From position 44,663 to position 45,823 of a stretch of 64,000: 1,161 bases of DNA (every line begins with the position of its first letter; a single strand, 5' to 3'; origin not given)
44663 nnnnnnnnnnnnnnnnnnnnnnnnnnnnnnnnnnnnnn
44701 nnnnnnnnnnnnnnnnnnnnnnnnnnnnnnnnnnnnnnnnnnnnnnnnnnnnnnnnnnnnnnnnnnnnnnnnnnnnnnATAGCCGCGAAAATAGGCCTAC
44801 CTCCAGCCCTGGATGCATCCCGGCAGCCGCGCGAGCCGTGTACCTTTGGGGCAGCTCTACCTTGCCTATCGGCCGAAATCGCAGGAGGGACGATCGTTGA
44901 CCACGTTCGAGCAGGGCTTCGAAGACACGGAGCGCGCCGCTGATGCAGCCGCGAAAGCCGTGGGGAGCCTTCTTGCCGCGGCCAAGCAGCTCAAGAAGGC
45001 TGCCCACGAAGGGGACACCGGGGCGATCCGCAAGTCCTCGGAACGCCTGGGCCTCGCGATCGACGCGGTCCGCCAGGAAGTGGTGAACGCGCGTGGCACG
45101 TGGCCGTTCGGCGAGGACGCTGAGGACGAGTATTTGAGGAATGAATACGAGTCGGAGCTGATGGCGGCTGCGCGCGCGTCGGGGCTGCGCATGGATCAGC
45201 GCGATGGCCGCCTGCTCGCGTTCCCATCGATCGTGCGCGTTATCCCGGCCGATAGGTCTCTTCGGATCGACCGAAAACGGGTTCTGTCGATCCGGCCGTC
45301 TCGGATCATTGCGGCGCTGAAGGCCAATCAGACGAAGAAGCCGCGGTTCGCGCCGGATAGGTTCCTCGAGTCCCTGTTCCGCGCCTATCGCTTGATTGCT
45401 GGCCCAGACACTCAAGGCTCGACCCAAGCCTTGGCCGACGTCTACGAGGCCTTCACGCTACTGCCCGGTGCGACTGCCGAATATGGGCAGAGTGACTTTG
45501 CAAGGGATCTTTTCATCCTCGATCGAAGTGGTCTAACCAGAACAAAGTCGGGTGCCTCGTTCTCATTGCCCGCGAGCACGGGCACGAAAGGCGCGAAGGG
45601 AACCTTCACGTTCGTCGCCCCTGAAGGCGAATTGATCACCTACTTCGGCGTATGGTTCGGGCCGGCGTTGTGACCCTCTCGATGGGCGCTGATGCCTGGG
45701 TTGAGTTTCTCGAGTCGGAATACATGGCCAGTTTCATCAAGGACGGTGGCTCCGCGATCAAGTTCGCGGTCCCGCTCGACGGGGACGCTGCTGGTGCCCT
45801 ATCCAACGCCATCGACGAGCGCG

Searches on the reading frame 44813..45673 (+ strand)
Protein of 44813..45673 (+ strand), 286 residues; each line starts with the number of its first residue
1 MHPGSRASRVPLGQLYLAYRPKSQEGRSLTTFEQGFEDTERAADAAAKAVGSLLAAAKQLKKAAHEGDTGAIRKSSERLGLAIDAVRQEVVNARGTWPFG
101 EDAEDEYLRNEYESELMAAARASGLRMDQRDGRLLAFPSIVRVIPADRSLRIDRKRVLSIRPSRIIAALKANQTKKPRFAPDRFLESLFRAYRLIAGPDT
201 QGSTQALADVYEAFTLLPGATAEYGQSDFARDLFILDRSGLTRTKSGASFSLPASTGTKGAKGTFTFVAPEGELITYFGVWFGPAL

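Call 4: search_protein_families(library=pfam, proteins=[window:44813-45673:+], max_evalue=0.01)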
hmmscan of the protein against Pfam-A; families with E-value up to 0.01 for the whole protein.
window:44813-45673:+ (286 aa): 0 families

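Call 5: search_protein_families(library=padloc, proteins=[window:44813-45673:+], max_evalue=0.01)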
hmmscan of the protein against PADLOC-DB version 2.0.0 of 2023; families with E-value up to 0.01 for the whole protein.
window:44813-45673:+ (286 aa): 0 families

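Call 7: search_protein_families(library=ncbifam, proteins=[window:44813-45673:+], max_evalue=0.001)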
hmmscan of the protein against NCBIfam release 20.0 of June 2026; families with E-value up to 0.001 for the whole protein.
window:44813-45673:+ (286 aa): 0 families

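Call 26: search_protein_families(library=pfam, proteins=[window:44813-45673:+], max_evalue=1)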
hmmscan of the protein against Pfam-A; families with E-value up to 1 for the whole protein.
window:44813-45673:+ (286 aa): 0 families

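Call 63: find_homologous_proteins(query=window:44813-45673:+, max_evalue=0.00001)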
Query window:44813-45673:+ (286 aa): 279 proteins with E <= 0.00001 among 7522 candidates; the best 120 are listed.
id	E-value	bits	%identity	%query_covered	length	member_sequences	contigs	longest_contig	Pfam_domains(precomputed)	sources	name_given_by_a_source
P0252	1.7e-172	590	100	96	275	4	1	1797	-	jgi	jgi:hypothetical protein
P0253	2.8e-139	481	86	90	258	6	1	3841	-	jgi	jgi:hypothetical protein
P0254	8.7e-137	473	85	90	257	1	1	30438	-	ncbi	-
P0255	1.8e-136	472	84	91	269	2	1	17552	-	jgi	jgi:hypothetical protein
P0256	1.0e-135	469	85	90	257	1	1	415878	-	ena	-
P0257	5.5e-135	467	84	90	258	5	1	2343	-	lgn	-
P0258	1.4e-133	462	82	90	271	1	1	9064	-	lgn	-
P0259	2.7e-129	448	80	90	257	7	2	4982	-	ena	-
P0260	6.2e-128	444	79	90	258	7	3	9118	-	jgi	jgi:hypothetical protein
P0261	3.5e-123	428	76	90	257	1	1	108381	-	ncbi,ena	-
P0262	1.5e-122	426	75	91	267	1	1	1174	-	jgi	-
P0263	5.8e-122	424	75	90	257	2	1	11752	-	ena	-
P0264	4.1e-121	422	76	90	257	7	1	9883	-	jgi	jgi:hypothetical protein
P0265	2.0e-115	403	71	90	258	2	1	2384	-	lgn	-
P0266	2.4e-108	380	65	89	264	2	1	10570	-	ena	-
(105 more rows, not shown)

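Call 71: predict_structure(alignment_id=A2)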
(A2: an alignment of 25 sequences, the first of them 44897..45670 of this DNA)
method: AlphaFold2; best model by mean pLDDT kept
length: 258 residues; sequences in the alignment: 25
mean_pLDDT: 89.3   pTM: 0.77
mean pLDDT of the five models: 89.3, 89.0, 88.9, 88.5, 76.1
residues with pLDDT >= 90: 161; 70-90: 85; 50-70: 12; < 50: 0
segments of 3 or more residues with pLDDT < 50: none
pLDDT, mean of each block of 10 residues (from residue 1): 91 95 95 96 95 95 92 93 95 94 89 92 90 94 87 91 89 84 88 78 89 90 74 72 85 84
secondary structure, 60 per line:
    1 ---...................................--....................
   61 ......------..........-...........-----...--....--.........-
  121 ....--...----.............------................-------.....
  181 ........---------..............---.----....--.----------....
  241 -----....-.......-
elements in order: H4-38 H41-66 H73-82 H84-94 E100-102 E105-108 E111-116 E121-124 E127-129 H134-146 H153-168 E176-178 H179-188 H198-211 E220-223 E237-240 E246-249 E251-257
